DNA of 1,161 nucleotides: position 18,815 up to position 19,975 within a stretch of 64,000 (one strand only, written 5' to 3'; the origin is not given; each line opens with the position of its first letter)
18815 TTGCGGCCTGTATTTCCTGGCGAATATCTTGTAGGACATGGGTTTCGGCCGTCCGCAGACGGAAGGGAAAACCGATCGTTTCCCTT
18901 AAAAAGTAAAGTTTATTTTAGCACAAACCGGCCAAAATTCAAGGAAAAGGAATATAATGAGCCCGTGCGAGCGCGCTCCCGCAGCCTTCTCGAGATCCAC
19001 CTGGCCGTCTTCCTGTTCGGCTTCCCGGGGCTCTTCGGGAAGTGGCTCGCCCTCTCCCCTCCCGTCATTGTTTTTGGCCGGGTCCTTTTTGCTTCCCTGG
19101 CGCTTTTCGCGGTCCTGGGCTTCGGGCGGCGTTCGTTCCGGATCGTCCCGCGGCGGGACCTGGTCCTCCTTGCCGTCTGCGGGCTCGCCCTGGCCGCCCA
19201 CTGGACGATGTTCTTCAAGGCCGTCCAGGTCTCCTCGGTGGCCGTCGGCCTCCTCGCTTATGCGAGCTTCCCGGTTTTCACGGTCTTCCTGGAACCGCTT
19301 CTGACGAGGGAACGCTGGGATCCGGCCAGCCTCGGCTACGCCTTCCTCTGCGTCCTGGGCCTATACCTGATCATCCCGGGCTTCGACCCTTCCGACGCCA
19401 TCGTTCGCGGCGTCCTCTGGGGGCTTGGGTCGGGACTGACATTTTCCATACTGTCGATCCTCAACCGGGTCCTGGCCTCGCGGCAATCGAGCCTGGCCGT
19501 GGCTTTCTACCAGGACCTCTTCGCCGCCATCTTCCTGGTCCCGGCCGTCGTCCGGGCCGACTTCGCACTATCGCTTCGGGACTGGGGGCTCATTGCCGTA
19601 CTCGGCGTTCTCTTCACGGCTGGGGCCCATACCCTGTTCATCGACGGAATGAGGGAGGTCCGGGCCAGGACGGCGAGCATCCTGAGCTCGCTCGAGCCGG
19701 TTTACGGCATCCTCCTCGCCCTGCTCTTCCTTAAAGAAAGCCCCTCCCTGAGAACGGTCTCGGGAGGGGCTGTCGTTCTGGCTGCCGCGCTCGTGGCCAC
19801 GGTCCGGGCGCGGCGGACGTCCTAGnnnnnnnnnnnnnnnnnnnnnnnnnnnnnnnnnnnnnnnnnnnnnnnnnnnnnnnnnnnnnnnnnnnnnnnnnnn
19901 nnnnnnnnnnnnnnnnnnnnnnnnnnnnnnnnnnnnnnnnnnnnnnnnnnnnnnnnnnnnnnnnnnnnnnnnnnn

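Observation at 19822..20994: Lipoprotein with tandem Trp-Gly-rich repeats and a highly charged Lys/Glu tail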

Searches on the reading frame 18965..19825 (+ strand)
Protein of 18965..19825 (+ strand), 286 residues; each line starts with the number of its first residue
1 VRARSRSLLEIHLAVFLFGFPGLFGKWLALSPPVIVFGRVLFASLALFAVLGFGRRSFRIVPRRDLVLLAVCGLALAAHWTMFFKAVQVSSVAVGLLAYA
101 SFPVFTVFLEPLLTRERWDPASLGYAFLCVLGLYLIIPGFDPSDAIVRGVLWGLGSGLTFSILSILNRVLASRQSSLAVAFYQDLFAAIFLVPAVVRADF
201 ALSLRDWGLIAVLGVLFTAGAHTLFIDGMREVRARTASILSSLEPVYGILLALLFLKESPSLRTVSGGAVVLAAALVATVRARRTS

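Call 27: search_protein_families(library=pfam, proteins=[window:18965-19825:+], max_evalue=0.00001)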
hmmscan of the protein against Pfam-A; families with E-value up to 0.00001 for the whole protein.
window:18965-19825:+ (286 aa): 1 family
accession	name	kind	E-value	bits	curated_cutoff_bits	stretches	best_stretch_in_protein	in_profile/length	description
PF00892.27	EamA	-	6.6e-35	120.8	28.2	2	148-278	2-133/135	EamA-like transporter family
